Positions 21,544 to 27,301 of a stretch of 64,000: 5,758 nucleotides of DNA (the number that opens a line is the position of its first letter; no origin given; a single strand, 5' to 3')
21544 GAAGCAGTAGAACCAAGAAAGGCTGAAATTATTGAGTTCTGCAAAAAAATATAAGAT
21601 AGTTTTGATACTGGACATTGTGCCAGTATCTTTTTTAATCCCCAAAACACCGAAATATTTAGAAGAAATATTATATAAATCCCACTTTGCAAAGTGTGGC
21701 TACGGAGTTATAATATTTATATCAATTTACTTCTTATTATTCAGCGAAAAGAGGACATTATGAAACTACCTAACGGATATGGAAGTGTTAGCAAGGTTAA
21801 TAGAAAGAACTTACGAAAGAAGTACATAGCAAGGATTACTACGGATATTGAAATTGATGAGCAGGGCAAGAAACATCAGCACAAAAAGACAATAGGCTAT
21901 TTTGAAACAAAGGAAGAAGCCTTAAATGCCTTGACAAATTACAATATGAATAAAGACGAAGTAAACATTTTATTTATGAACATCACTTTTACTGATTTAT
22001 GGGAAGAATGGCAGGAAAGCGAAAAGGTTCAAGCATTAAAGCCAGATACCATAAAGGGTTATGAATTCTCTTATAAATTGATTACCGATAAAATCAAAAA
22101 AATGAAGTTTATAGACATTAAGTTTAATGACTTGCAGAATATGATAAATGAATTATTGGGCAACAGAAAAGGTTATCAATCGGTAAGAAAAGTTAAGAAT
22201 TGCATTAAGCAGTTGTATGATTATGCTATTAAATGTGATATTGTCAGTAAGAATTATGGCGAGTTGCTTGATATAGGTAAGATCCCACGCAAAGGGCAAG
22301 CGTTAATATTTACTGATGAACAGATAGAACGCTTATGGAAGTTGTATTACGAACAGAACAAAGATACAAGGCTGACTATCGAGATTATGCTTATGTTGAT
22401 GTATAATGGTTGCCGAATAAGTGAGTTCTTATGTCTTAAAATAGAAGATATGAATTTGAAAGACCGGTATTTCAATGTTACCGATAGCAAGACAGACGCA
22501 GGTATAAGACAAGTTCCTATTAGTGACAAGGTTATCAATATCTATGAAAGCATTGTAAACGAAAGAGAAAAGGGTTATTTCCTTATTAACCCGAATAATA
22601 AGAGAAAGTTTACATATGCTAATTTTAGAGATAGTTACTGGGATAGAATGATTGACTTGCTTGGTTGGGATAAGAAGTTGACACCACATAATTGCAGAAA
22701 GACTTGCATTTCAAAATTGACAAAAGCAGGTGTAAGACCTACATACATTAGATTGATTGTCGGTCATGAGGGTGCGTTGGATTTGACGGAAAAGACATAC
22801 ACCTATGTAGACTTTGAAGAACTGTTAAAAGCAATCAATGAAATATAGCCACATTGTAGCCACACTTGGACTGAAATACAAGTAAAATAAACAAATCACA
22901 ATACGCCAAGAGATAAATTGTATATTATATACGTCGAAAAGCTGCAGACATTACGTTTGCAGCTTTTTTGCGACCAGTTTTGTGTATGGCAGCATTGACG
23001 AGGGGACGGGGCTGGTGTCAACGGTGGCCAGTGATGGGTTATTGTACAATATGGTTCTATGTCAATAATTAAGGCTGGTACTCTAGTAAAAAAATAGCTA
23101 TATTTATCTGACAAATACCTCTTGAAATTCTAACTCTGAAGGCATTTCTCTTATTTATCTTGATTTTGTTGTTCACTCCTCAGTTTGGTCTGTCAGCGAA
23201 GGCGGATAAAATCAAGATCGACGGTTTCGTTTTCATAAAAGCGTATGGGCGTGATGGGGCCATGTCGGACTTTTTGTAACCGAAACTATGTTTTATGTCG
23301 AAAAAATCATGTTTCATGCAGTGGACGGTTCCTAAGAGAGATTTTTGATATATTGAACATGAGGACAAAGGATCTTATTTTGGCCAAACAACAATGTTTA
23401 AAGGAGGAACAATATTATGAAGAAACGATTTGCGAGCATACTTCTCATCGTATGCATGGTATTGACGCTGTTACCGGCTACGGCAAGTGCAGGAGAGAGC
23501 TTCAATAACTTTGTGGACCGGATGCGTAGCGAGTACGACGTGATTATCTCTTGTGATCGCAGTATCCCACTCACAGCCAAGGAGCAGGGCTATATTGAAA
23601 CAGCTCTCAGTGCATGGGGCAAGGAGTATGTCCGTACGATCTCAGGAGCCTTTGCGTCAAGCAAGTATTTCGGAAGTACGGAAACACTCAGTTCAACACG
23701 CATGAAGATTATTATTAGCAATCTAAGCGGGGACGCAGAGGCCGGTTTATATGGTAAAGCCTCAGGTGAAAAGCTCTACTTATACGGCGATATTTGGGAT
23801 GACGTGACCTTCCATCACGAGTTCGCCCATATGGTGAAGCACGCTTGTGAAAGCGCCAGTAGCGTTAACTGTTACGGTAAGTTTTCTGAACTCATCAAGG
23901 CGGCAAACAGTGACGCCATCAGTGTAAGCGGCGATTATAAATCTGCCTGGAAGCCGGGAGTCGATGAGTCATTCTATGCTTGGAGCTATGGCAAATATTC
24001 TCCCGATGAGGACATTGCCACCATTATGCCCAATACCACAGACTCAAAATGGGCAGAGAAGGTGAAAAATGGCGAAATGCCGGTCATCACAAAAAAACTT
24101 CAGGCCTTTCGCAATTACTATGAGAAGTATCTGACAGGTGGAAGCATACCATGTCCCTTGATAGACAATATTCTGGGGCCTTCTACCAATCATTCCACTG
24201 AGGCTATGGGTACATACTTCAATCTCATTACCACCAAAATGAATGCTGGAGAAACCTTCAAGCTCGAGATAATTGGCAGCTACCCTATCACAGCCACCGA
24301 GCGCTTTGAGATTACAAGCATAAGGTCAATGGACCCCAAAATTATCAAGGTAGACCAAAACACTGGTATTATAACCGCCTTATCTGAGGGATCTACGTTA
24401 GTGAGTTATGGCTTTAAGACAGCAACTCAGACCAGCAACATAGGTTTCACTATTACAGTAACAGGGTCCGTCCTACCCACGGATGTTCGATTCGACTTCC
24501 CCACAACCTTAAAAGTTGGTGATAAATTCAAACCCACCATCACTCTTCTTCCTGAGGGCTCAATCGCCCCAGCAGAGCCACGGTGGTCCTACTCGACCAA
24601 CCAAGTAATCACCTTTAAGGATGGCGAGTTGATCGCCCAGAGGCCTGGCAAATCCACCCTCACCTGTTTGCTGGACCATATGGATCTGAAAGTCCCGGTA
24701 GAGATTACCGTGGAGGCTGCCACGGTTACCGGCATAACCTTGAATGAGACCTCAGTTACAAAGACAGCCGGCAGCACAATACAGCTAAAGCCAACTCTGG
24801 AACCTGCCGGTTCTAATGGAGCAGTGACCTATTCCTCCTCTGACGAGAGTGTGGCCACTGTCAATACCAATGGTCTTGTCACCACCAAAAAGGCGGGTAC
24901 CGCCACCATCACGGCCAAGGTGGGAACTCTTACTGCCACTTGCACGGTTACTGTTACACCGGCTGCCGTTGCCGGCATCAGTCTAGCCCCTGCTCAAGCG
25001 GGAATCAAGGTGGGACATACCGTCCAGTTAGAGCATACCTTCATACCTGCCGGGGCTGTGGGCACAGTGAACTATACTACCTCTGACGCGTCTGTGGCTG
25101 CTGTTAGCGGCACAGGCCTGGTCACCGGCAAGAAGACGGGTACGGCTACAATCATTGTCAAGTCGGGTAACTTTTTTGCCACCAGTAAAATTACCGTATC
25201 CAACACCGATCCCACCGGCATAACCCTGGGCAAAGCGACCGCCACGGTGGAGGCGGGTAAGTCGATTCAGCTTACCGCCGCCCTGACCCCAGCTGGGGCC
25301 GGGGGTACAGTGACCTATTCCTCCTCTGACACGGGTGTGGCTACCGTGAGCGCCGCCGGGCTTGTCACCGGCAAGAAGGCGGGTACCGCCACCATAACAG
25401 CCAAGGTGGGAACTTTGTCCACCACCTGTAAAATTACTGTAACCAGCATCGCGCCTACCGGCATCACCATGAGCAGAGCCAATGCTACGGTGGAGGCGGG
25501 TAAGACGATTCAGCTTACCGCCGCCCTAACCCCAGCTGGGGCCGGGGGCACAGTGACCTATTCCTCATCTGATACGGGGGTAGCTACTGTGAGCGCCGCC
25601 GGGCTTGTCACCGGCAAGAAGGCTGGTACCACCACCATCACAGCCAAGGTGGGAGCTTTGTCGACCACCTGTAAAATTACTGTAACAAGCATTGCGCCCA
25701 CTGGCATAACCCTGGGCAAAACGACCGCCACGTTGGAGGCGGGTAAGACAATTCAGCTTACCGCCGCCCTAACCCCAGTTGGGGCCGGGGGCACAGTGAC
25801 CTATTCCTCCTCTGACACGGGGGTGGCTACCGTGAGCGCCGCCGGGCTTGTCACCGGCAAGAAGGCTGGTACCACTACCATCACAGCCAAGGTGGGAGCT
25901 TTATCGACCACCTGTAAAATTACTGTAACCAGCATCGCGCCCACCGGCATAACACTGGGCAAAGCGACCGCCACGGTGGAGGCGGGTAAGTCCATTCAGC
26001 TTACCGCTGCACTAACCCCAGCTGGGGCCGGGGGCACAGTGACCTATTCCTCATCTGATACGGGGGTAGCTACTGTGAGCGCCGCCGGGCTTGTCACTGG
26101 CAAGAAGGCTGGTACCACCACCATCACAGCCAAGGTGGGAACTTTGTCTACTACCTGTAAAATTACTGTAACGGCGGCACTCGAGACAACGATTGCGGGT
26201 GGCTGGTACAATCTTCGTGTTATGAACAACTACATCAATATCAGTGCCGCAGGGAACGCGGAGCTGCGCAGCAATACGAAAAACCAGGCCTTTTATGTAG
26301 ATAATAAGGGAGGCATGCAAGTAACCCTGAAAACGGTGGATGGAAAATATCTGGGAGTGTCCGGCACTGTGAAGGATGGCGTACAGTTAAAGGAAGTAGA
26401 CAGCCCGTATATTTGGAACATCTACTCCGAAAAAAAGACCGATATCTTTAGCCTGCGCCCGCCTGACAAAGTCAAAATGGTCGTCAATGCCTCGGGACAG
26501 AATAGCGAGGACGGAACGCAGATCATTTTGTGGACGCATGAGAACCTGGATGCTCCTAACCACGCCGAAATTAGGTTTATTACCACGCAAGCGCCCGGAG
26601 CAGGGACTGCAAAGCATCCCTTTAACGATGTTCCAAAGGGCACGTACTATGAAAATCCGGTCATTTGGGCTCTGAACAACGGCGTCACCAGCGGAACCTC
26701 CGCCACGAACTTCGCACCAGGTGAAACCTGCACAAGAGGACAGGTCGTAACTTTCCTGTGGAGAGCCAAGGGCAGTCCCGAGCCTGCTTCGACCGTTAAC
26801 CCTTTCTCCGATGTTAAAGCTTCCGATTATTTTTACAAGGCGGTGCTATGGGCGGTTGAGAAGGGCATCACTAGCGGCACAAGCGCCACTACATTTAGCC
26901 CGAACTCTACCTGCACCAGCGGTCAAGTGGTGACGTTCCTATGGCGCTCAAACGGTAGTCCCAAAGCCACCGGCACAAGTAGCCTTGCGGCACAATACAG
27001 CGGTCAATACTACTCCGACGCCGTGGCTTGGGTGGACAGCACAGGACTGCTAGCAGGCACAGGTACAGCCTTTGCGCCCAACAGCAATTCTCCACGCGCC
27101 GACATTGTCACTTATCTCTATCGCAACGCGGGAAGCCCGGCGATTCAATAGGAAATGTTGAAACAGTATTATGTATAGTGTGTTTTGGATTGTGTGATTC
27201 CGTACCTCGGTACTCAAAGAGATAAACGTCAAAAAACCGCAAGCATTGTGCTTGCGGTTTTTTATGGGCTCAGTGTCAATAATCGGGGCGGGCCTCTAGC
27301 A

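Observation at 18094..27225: Three copies of an rpsI 3-prime-end mimic, each followed by a terminator: tandem accretion at rpsI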

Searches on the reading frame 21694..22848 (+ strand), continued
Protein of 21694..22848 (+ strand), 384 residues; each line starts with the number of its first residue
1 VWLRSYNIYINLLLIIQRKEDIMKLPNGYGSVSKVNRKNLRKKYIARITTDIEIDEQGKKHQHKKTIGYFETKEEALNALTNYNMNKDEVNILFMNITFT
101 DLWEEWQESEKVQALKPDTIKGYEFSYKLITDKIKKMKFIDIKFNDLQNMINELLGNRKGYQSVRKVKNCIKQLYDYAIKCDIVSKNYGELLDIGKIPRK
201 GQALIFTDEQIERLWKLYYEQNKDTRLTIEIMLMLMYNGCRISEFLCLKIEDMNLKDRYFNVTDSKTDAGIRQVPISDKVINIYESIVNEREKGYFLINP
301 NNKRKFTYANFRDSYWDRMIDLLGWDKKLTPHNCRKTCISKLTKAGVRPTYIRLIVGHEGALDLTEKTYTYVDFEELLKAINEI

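Call 84: search_dna_similar(query=window:21760-22845:+, collection=phages, mode=protein, max_rows=10)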
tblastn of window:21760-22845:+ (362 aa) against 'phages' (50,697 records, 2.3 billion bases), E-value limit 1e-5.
Records with a match: 89; places in all: 90; records where one place covers at least 80% of the query: 60.
Best place of each record, by identity: <60% 89.
By first word of the organism name: Staphylococcus 19; Bacteriophage 15; Streptococcus 9; Ruminococcus 9; Fusobacterium 7; Corynebacterium 5; Butyrivibrio 4; Faecalibacterium 3; Leuconostoc 2; Lactobacillus 2; and 12 more.
By host as written in the record: - 17; [Ruminococcus] gnavus ATCC 29149 6; Staphylococcus aureus 5; Fusobacterium nucleatum 4; Butyrivibrio fibrisolvens DSM 3071 3; Corynebacterium vitaeruminis CAG1 3; Ruminococcus sp. 3; Fusobacterium necrophorum 2; and 38 more.
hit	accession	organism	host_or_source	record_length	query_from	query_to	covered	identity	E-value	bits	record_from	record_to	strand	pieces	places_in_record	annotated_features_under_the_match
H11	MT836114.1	Bacteriophage sp.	human fecal samples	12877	1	362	100%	41.0%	2e-69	241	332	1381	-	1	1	record has no annotation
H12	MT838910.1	Bacteriophage sp.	human fecal samples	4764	1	361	100%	39.5%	1e-66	233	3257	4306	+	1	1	record has no annotation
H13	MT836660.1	Bacteriophage sp.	human fecal samples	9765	1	362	100%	38.4%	1e-61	219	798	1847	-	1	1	record has no annotation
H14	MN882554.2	Butyrivibrio phage Idris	Butyrivibrio fibrisolvens DSM 3071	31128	1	362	100%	34.2%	3e-39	154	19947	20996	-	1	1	hypothetical protein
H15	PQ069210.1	Butyrivibrio phage Closwp03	Butyrivibrio sp.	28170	1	362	100%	34.0%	2e-39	154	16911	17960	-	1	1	hypothetical protein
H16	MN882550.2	Butyrivibrio phage Arawn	Butyrivibrio fibrisolvens DSM 3071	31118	1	362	100%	34.0%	2e-39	154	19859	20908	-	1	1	hypothetical protein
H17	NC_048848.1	Butyrivibrio phage Arawn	Butyrivibrio fibrisolvens DSM 3071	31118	1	362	100%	34.0%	2e-39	154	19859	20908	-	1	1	hypothetical protein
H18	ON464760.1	Fusobacterium phage JD-Fnp2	Fusobacterium nucleatum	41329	1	360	99%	32.7%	2e-30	128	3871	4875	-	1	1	site-specific integrase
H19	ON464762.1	Fusobacterium phage JD-Fnp5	Fusobacterium nucleatum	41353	1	360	99%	32.7%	2e-30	128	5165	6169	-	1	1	site-specific integrase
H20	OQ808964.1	Fusobacterium phage vB_FnuS_FNU4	Fusobacterium nucleatum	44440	1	362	100%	31.1%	6e-21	100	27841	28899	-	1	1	putative site-specific integrase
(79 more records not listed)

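Call 91: find_related_loci(query=A3, collection=viral_contigs, flank=10000)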
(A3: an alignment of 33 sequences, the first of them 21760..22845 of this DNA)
Query A3 (362 aa) in viral_contigs; peptide patterns used: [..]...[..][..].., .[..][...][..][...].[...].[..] (x = any residue, [..] = any of these).
600 stretches matched a pattern (row limit reached: there are more); 535 encode a relative of the query (tblastn E <= 1e-3); the best 80 are kept; 80 distinct loci.
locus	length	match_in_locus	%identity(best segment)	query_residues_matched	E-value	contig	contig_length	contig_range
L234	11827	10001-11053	41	1-362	1e-77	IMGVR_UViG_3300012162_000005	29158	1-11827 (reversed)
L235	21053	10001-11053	43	1-362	8e-76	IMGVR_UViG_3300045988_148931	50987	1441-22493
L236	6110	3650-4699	41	1-362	5e-76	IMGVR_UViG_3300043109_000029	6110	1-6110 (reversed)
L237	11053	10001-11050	41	1-362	4e-74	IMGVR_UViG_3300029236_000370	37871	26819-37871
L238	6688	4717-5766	40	1-362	6e-73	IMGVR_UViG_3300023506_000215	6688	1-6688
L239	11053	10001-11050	40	1-362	8e-73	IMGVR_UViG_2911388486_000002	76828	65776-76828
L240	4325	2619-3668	40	1-362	1e-72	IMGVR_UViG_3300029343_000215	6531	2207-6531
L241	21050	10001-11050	40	1-362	2e-72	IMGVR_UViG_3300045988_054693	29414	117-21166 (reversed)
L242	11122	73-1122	40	1-362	3e-72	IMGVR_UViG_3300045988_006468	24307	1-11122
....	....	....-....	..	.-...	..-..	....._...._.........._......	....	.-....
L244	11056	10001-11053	40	1-362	3e-72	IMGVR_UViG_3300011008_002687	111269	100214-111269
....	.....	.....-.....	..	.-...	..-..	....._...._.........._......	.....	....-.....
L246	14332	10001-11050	40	1-362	8e-72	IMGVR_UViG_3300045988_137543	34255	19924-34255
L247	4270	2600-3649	40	1-362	6e-72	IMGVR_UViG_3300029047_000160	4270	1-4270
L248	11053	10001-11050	39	1-362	5e-71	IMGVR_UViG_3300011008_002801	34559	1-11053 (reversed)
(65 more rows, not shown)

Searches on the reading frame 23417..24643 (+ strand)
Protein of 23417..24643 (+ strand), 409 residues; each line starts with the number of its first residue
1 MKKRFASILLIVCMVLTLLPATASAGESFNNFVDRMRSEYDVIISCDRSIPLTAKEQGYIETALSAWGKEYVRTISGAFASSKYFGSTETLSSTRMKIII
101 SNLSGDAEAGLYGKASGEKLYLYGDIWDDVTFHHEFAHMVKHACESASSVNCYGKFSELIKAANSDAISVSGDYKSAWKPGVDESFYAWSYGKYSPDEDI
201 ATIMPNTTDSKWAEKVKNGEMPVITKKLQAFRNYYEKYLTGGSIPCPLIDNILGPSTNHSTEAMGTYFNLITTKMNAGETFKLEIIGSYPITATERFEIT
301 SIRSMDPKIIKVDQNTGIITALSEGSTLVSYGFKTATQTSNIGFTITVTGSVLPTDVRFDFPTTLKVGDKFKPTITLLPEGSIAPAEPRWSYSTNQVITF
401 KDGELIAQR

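Call 41: find_related_loci(query=window:23417-24643:+, collection=genome_contigs, flank=8000)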
Query window:23417-24643:+ (409 aa) in genome_contigs; peptide patterns used: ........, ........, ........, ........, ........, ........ (x = any residue, [..] = any of these).
40 stretches matched a pattern, but none encodes a relative of the query by tblastn (E <= 1e-3).

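Call 42: find_homologous_proteins(query=window:23417-24643:+, max_evalue=0.00001)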
Query window:23417-24643:+: 7781 candidates shared short words with the query, none scored E <= 0.00001.
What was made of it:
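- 23417..27151 (+): Cargo of the second segment: a 1244-aa secreted surface protein. It has an HExxH-containing N-terminal region, six Big_2 domains (243-nt tandem repeats at 24803-26170), a ricin-like domain and SLH domains. Its composition is foreign. No relative of the N-terminal 409 aa in the representative genomes or the protein index (calls 41, 42).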

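Call 78: search_protein_families(library=pfam, proteins=[window:23417-24643:+], max_evalue=0.01)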
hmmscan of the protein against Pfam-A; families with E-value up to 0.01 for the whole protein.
window:23417-24643:+ (409 aa): 1 family
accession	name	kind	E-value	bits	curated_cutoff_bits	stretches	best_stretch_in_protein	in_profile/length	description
PF25354.1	Ig_NUP210_16th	-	0.0063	16.4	27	0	304-340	34-70/72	NUP210-like, Ig-like domain 16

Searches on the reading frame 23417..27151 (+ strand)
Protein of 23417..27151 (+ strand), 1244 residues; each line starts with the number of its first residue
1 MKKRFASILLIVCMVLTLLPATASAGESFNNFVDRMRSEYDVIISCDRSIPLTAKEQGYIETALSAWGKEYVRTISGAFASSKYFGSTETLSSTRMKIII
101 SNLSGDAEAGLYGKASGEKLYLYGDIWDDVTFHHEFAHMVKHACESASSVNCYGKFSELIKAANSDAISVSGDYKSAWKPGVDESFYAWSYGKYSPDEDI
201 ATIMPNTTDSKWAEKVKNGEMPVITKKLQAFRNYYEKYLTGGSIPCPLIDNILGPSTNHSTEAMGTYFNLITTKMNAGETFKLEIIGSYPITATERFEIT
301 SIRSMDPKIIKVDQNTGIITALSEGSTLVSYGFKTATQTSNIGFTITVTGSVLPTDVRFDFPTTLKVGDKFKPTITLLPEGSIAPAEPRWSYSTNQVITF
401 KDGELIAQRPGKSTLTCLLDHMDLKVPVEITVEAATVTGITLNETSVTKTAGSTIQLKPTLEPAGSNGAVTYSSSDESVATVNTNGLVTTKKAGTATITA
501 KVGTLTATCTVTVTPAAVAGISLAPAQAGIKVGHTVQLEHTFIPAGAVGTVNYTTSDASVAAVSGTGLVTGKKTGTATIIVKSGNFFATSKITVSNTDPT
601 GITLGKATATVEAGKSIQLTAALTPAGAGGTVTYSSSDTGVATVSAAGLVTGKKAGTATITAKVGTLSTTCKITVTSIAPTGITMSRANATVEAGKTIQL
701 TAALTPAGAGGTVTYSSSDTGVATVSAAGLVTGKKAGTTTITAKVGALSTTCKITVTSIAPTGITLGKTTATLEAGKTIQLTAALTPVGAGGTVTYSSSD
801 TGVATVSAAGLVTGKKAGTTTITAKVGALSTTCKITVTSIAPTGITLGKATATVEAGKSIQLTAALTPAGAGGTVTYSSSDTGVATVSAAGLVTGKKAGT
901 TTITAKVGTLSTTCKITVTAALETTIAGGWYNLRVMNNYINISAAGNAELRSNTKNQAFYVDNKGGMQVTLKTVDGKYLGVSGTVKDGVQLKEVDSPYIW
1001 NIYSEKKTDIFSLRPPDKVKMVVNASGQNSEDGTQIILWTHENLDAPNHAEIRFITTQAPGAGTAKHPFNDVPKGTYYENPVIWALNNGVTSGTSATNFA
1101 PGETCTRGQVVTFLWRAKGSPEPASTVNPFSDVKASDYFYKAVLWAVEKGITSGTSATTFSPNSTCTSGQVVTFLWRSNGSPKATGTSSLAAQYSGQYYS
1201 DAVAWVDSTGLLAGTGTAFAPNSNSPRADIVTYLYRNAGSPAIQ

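Call 9: search_protein_families(library=pfam, proteins=[window:23417-27151:+], max_evalue=0.01)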
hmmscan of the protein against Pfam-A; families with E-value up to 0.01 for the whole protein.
window:23417-27151:+ (1244 aa): 7 families
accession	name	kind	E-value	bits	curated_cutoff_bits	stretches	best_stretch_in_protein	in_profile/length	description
PF02368.24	Big_2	-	1.8e-84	278.1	22.8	6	681-749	3-72/79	Bacterial Ig-like domain (group 2)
PF22359.2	Big-like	-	1e-40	138.2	27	5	469-514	2-47/48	Bacterial Ig-like domain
PF00395.25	SLH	-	1.2e-20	73.6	20.8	2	1129-1167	1-39/44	S-layer homology domain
PF21461.3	HL_N-beta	-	2.8e-11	43.4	27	0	471-499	15-42/57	Hyaluronate lyase, N-terminal beta-sheet domain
PF15780.11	ASH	-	2.2e-06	28.2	27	0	671-711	41-81/98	Abnormal spindle-like microcephaly-assoc'd, ASPM-SPD-2-Hydin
PF14200.12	RicinB_lectin_2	-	0.00017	22.7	25.6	1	955-1039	1-89/89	Ricin-type beta-trefoil lectin domain-like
PF25354.1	Ig_NUP210_16th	-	0.00046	20.1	27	0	304-340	34-70/72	NUP210-like, Ig-like domain 16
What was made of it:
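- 23417..27151 (+): Pfam (call 9).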

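Call 82: find_encoding_contigs(protein=window:23417-27151:+, flank=8000, max_places=10)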
Protein window:23417-27151:+ (1244 aa): no gene with exactly this product is on record in the collection.
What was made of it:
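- On CIME (cis-mobilizable element) / accreted integrase-less island: Gene 1 has no retrievable relatives (calls 41, 42, 82).
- Tried and rejected: Its donor and other contexts could not be traced (calls 41, 42, 82).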
